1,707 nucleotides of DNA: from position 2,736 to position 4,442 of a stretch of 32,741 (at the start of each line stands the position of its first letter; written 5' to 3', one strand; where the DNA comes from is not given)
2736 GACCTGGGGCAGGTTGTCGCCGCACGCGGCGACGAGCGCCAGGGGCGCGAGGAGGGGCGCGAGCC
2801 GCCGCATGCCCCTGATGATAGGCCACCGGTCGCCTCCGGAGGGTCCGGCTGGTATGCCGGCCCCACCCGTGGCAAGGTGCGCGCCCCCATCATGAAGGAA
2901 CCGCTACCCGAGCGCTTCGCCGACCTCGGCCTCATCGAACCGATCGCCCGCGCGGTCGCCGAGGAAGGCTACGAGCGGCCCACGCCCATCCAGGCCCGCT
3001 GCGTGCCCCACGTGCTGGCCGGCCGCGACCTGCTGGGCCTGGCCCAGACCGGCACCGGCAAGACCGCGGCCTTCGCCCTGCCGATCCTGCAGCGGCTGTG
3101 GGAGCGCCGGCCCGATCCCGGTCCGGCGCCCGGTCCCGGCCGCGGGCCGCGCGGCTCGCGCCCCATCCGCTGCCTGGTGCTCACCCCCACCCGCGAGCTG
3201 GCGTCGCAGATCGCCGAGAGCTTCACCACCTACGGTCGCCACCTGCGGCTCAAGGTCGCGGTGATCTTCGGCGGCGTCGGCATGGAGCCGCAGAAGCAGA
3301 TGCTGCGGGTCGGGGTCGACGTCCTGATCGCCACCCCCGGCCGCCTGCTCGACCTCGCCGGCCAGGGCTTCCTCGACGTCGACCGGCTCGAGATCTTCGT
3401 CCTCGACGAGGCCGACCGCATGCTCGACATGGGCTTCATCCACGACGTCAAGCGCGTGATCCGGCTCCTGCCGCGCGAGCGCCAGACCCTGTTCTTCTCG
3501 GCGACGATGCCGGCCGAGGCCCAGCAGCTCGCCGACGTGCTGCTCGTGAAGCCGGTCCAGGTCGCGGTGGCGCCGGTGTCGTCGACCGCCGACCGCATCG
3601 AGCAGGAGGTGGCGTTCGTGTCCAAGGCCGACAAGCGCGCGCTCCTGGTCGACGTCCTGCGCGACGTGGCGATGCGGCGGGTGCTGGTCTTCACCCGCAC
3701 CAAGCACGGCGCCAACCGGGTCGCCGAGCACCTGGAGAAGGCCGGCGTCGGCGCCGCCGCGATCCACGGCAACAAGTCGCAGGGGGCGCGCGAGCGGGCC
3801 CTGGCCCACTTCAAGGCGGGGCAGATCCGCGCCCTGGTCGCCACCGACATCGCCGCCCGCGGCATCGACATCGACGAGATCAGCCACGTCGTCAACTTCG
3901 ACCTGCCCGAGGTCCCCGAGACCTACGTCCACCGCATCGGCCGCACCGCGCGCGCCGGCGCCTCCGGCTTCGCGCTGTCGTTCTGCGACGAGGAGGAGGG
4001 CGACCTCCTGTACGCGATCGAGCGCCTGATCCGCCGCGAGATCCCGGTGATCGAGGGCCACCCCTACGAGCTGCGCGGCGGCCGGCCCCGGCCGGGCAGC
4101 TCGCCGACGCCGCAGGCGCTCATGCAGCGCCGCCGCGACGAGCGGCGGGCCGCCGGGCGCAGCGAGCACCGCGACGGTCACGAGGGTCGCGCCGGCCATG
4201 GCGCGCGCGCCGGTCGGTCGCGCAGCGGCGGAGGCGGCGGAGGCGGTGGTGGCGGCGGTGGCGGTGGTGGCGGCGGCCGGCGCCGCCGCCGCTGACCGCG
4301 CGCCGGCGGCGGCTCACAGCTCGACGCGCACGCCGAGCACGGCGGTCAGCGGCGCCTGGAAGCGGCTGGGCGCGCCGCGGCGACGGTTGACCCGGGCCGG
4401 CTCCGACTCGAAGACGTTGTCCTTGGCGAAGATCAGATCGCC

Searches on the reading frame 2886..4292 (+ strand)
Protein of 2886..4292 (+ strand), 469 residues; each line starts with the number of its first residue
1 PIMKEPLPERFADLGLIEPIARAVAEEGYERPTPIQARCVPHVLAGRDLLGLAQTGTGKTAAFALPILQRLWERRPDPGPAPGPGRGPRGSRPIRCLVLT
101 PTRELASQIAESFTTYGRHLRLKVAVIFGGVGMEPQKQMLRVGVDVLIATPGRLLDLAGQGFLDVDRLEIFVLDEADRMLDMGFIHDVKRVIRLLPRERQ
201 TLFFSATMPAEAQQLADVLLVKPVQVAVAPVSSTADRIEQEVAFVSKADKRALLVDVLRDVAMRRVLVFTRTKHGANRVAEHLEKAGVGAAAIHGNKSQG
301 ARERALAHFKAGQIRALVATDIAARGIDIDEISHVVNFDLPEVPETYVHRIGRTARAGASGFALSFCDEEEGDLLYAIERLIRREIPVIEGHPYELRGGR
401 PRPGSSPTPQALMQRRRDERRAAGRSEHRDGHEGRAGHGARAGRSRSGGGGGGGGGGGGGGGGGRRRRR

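Call 69: search_protein_families(library=pfam, proteins=[window:2886-4292:+], max_evalue=0.001)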
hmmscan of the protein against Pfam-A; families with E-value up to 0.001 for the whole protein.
window:2886-4292:+ (469 aa): 3 families
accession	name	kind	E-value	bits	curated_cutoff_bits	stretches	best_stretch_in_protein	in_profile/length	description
PF00270.35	DEAD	-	1.3e-47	162.1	26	1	33-214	1-166/167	DEAD/DEAH box helicase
PF00271.37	Helicase_C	-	2.4e-30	105.4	23.5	1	250-358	2-110/110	Helicase conserved C-terminal domain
PF04851.21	ResIII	-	0.00022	21.6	22.5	1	53-208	30-162/164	Type III restriction enzyme, res subunit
